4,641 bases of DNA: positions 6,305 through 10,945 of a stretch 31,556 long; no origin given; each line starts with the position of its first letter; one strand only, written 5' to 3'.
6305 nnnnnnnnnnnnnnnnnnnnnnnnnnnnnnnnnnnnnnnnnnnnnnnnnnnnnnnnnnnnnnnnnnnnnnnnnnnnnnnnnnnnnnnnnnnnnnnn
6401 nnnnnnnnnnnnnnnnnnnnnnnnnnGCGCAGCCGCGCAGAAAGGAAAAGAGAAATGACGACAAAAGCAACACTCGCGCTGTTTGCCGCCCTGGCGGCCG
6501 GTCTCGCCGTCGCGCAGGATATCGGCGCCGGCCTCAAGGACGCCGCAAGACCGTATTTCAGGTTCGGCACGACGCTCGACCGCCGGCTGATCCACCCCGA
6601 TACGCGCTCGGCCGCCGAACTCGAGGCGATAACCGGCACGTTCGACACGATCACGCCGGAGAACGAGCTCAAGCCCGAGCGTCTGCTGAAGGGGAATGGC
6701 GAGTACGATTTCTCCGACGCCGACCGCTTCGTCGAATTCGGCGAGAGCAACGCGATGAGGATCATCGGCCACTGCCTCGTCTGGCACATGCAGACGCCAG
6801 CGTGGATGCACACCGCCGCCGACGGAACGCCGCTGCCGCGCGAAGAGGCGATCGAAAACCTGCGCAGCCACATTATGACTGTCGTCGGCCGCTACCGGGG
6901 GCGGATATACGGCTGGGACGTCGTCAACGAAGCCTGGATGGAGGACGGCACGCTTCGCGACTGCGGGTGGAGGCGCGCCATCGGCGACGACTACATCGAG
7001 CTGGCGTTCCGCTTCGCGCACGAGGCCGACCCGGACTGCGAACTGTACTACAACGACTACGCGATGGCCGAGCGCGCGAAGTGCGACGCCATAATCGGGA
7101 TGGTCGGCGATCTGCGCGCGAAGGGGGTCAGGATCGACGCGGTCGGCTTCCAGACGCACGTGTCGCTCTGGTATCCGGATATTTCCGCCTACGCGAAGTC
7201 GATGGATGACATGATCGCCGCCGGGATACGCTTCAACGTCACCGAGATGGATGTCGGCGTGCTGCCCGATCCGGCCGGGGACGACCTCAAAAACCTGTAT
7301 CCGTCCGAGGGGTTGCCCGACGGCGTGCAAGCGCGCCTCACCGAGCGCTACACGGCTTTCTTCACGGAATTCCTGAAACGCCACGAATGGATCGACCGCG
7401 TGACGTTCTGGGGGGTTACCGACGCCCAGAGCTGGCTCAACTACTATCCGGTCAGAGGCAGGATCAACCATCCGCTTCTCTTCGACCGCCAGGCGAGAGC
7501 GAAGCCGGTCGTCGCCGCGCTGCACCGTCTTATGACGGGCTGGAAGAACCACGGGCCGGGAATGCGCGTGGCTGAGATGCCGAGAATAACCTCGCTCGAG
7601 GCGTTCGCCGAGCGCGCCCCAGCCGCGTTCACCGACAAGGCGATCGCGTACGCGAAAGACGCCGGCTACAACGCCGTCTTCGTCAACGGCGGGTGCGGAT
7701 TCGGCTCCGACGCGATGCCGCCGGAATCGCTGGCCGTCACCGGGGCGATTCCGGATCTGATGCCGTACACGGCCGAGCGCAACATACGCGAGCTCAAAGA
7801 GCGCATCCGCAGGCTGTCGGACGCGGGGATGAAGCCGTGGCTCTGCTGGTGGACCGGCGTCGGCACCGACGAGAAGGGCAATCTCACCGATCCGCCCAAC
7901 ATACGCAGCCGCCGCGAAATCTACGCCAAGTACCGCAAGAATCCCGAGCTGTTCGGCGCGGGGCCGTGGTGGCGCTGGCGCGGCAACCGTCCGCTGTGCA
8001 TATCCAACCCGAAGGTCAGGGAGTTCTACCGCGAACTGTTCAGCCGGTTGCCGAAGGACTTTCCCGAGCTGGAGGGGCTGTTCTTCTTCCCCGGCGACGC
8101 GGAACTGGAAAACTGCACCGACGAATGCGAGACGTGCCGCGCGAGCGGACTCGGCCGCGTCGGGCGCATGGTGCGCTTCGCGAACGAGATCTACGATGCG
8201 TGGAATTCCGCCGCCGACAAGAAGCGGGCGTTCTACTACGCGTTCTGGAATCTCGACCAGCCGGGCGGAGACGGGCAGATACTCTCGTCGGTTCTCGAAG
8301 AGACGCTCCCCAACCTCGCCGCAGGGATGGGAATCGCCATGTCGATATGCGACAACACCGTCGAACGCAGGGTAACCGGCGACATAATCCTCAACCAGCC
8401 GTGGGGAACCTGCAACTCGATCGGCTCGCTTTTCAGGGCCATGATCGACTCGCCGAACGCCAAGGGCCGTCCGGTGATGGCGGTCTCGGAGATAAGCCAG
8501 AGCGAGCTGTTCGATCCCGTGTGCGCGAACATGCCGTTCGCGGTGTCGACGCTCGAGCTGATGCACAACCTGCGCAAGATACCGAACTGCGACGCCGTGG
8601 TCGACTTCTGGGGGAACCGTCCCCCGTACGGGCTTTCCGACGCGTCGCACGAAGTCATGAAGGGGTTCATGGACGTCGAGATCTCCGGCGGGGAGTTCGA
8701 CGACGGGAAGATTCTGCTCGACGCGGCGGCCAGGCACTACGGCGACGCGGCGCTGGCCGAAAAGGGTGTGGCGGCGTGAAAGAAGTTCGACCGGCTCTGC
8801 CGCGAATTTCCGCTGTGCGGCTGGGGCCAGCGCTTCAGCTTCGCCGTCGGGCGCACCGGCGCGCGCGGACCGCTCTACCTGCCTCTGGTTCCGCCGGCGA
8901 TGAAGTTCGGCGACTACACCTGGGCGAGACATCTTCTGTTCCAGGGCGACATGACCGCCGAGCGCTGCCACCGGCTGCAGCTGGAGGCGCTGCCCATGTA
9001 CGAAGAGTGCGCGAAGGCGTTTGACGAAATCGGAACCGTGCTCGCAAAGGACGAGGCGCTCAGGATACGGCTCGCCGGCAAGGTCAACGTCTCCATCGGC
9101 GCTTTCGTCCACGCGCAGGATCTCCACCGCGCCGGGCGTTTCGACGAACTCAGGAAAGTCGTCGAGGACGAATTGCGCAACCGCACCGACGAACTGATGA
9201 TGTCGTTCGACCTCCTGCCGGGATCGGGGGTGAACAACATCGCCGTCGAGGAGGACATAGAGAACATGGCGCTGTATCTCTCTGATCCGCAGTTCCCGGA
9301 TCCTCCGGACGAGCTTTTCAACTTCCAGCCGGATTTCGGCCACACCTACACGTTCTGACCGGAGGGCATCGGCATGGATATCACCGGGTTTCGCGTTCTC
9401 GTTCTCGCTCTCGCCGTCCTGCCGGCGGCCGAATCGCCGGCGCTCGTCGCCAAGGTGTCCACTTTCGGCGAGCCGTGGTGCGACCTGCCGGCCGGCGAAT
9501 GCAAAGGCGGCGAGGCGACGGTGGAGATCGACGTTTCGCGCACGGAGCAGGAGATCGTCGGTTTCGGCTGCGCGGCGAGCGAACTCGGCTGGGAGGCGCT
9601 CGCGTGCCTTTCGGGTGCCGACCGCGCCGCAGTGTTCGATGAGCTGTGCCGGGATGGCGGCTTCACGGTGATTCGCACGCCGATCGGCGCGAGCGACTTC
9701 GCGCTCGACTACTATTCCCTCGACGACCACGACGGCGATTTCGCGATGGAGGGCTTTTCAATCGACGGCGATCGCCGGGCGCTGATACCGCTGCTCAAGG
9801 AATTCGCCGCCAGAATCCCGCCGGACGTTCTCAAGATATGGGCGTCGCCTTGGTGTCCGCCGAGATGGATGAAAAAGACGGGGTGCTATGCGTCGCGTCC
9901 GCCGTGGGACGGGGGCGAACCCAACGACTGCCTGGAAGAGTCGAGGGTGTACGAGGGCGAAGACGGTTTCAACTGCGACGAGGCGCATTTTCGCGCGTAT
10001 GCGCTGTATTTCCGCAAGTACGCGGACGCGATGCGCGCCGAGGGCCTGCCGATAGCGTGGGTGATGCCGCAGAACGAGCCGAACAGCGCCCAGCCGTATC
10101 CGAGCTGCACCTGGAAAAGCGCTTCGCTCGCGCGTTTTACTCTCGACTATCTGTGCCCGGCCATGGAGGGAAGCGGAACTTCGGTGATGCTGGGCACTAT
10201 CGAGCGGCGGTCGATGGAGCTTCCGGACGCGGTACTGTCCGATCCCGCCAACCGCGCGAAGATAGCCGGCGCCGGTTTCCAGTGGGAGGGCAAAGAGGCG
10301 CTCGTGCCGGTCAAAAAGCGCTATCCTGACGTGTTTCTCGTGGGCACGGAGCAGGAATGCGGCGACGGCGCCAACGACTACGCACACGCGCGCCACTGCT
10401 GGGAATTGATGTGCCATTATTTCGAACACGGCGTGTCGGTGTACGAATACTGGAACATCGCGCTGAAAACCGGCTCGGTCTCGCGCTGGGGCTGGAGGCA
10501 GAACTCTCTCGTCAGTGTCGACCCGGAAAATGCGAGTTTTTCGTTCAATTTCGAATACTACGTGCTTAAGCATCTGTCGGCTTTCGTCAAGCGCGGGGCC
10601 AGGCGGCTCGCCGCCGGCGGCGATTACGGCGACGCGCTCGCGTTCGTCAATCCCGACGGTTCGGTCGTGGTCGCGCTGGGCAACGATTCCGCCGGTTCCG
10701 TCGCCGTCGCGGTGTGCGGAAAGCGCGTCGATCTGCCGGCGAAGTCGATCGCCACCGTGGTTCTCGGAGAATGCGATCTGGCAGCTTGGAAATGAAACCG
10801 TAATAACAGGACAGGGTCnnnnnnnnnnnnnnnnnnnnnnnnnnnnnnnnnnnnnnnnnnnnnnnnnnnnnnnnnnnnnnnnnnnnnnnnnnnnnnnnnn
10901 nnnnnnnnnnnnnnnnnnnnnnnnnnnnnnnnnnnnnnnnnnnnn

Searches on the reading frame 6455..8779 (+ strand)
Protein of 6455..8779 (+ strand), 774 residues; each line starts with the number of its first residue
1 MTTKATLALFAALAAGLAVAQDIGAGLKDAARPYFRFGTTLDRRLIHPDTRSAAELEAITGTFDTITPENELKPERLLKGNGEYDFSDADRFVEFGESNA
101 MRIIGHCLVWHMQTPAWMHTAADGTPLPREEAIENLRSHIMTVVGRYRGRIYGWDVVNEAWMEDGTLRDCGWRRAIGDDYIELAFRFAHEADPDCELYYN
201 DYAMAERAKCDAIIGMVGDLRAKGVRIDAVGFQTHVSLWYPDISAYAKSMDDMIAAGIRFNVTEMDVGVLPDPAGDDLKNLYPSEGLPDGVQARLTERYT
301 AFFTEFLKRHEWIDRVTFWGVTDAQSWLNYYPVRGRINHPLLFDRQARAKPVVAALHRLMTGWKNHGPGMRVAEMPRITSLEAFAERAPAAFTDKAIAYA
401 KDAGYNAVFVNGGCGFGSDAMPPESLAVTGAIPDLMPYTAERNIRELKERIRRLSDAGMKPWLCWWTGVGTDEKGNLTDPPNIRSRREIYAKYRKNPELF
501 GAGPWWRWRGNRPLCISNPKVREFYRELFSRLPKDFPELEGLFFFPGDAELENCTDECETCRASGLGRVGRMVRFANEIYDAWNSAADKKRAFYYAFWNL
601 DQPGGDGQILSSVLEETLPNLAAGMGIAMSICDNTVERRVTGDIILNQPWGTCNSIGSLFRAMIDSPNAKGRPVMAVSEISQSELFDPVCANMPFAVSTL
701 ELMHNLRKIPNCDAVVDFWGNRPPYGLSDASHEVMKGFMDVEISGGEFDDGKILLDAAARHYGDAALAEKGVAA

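Call 9: search_protein_families(library=pfam, proteins=[window:6455-8779:+], max_evalue=0.001)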
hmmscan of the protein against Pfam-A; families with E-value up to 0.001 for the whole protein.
window:6455-8779:+ (774 aa): 1 family
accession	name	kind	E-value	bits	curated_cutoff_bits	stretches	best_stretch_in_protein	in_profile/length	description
PF00331.26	Glyco_hydro_10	-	1.9e-85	287.2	22.1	1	27-356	2-308/311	Glycosyl hydrolase family 10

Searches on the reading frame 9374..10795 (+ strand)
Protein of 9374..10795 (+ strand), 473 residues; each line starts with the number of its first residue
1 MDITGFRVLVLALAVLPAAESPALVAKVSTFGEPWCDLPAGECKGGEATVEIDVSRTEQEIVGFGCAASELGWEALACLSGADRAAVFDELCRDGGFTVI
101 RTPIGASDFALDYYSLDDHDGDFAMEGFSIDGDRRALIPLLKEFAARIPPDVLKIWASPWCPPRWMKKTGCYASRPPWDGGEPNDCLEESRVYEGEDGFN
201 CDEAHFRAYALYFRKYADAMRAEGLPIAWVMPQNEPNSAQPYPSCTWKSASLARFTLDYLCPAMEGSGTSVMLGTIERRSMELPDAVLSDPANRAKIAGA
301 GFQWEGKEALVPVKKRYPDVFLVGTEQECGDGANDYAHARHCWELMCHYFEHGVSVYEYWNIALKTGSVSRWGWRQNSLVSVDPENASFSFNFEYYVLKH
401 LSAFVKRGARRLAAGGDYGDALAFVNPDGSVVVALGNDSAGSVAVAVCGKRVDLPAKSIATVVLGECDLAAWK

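Call 9: search_protein_families(library=pfam, proteins=[window:9374-10795:+], max_evalue=0.001)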
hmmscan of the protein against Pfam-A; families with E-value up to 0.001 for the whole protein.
window:9374-10795:+ (473 aa): 2 families
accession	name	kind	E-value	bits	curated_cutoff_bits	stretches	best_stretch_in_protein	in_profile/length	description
PF02055.22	Glyco_hydro_30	-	6.5e-20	71.8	23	1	62-405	2-348/348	Glycosyl hydrolase family 30 TIM-barrel domain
PF17189.10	Glyco_hydro_30C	-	2.5e-07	31.1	22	1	420-462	18-65/65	Glycosyl hydrolase family 30 beta sandwich domain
